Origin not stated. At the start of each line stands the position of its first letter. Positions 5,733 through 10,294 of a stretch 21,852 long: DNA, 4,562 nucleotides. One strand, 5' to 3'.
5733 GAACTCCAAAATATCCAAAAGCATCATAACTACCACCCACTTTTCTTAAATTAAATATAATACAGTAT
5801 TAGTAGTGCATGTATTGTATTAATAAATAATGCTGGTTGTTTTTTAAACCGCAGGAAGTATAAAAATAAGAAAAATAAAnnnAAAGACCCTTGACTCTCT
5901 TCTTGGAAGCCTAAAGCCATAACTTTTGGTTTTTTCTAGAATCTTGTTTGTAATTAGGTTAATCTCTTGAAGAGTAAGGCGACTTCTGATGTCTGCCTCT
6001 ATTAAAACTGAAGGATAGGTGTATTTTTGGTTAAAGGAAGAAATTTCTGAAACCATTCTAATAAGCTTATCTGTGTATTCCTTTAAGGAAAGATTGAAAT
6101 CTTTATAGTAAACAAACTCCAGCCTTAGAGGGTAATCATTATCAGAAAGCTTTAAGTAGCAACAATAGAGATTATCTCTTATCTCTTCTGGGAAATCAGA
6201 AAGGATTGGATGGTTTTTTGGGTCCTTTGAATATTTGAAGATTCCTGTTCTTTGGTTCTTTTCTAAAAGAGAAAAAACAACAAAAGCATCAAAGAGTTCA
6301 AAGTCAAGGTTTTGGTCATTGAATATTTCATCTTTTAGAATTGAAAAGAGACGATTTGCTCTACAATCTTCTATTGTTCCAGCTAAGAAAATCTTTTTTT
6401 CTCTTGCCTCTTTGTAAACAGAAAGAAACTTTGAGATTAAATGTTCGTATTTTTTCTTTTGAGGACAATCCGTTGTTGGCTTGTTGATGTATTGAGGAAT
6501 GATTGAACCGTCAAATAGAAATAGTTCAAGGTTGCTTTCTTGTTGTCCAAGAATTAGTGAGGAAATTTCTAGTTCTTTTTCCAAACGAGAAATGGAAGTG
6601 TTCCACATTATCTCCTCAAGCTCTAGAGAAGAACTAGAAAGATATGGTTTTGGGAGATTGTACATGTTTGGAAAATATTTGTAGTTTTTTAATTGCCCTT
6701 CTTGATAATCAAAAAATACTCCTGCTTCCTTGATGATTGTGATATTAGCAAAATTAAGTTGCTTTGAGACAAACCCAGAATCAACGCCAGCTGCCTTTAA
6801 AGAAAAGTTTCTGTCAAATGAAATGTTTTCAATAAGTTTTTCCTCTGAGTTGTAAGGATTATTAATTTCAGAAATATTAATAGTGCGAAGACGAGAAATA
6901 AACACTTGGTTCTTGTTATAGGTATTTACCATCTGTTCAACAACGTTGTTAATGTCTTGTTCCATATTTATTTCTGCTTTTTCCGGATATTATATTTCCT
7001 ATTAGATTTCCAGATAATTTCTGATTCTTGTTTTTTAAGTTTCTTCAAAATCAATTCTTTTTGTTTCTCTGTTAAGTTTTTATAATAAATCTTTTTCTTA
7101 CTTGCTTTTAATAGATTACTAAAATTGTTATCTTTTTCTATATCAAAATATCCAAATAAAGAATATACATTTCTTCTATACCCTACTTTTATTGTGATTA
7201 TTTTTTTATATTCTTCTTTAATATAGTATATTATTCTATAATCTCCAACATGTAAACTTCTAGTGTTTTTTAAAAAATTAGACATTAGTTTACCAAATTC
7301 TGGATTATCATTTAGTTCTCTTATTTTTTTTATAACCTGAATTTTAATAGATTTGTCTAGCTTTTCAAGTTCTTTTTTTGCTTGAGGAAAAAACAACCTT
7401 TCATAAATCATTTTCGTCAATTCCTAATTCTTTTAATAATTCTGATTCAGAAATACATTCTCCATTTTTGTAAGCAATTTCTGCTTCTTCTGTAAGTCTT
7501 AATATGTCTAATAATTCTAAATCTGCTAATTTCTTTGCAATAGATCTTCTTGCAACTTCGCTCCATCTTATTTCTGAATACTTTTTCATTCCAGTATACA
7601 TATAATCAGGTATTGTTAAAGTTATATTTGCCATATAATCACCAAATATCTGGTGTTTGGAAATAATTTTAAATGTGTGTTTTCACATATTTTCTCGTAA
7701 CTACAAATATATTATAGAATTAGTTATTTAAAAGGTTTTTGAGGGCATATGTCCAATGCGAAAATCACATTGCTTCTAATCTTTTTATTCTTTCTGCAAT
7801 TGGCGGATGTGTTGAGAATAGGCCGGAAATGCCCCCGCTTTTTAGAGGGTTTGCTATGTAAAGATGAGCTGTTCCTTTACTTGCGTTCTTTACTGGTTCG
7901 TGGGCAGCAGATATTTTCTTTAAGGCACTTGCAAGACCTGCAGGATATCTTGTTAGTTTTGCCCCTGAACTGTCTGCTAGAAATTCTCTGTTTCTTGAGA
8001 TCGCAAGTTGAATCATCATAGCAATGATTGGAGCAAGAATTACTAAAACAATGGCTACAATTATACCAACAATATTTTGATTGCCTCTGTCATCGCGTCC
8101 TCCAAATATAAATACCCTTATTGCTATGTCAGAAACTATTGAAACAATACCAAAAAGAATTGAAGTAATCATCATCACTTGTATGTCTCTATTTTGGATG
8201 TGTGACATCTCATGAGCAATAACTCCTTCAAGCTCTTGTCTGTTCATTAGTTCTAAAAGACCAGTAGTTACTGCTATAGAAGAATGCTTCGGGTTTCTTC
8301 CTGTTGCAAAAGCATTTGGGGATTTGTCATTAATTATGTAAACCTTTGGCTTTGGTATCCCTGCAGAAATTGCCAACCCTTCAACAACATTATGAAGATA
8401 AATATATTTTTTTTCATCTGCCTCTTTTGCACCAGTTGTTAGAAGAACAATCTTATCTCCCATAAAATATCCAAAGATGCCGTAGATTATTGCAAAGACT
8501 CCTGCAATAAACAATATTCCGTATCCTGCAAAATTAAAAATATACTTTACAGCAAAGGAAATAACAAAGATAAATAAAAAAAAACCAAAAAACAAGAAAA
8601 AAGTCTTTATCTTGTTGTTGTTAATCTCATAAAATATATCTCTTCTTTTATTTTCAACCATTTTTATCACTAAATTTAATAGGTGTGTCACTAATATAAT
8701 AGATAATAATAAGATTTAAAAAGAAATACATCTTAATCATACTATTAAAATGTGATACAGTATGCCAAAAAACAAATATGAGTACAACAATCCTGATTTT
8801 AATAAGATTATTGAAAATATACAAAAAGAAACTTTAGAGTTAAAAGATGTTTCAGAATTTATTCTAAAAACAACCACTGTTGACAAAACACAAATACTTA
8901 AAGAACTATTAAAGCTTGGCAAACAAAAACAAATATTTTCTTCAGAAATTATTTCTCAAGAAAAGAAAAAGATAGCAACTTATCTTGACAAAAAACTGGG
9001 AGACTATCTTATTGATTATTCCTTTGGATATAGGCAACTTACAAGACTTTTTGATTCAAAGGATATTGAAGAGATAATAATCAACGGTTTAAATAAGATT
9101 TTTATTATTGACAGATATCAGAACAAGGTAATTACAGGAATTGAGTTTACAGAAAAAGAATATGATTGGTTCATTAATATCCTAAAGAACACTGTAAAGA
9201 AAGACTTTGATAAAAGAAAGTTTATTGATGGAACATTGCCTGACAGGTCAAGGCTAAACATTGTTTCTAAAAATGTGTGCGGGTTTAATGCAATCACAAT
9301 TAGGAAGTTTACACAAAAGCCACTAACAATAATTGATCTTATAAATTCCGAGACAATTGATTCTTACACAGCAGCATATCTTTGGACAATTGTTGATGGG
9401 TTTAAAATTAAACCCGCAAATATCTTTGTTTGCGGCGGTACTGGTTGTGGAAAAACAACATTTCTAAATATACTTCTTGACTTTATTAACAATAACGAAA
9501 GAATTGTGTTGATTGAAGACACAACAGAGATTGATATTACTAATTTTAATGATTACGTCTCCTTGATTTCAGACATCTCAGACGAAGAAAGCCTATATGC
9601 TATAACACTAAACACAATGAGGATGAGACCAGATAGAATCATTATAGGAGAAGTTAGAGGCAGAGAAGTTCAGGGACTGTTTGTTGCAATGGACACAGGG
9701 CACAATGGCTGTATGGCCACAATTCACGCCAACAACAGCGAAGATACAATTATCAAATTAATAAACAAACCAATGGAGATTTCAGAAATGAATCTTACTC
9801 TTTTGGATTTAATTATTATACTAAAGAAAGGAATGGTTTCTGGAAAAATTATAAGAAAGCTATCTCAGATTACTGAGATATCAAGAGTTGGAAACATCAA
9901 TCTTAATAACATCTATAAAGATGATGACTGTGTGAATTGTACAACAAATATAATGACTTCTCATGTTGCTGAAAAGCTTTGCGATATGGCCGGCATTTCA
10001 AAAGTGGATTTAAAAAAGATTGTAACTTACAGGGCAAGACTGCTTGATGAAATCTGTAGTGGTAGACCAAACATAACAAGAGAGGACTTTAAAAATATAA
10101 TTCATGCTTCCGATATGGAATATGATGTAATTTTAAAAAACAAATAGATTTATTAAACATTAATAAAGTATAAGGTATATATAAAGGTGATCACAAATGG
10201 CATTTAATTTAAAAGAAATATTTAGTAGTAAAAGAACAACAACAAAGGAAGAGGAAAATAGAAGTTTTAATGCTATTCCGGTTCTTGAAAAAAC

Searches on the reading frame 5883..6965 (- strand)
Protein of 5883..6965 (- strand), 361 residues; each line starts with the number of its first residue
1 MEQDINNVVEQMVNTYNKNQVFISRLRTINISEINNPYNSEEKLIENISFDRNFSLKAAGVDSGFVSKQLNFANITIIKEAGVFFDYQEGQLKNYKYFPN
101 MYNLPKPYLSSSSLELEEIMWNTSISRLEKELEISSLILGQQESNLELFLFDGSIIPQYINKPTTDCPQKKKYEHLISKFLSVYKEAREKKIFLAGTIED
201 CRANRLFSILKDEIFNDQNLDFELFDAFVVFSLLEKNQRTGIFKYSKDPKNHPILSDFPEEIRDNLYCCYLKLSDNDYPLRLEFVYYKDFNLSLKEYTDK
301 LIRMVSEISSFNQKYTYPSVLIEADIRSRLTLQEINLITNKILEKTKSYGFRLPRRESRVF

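Call 15: search_protein_families(library=pfam, proteins=[window:5883-6965:-], max_evalue=0.001)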
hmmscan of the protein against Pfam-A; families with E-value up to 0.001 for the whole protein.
window:5883-6965:- (361 aa): 1 family
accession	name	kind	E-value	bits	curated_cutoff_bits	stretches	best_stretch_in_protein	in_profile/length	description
PF09376.16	NurA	-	6e-12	46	21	1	58-293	3-226/254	NurA domain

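Call 81: search_protein_families(library=padloc, proteins=[window:5883-6965:-], max_evalue=0.01)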
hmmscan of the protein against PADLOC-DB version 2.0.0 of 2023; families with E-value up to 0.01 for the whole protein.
window:5883-6965:- (361 aa): 0 families

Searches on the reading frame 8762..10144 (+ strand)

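Call 15: search_protein_families(library=pfam, proteins=[window:8762-10144:+], max_evalue=0.001)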
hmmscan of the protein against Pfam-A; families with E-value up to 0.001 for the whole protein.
window:8762-10144:+ (461 aa): 1 family
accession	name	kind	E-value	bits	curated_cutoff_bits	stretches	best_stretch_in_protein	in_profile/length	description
PF00437.27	T2SSE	-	8.2e-33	114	24.9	1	176-398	105-310/370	Type II/IV secretion system protein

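Call 81: search_protein_families(library=padloc, proteins=[window:8762-10144:+], max_evalue=0.01)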
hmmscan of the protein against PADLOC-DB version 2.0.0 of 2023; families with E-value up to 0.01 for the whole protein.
window:8762-10144:+ (461 aa): 1 family
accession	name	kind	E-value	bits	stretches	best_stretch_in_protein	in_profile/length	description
PDLC04140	mad8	-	0.00058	17.5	1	217-282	26-70/314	mads_8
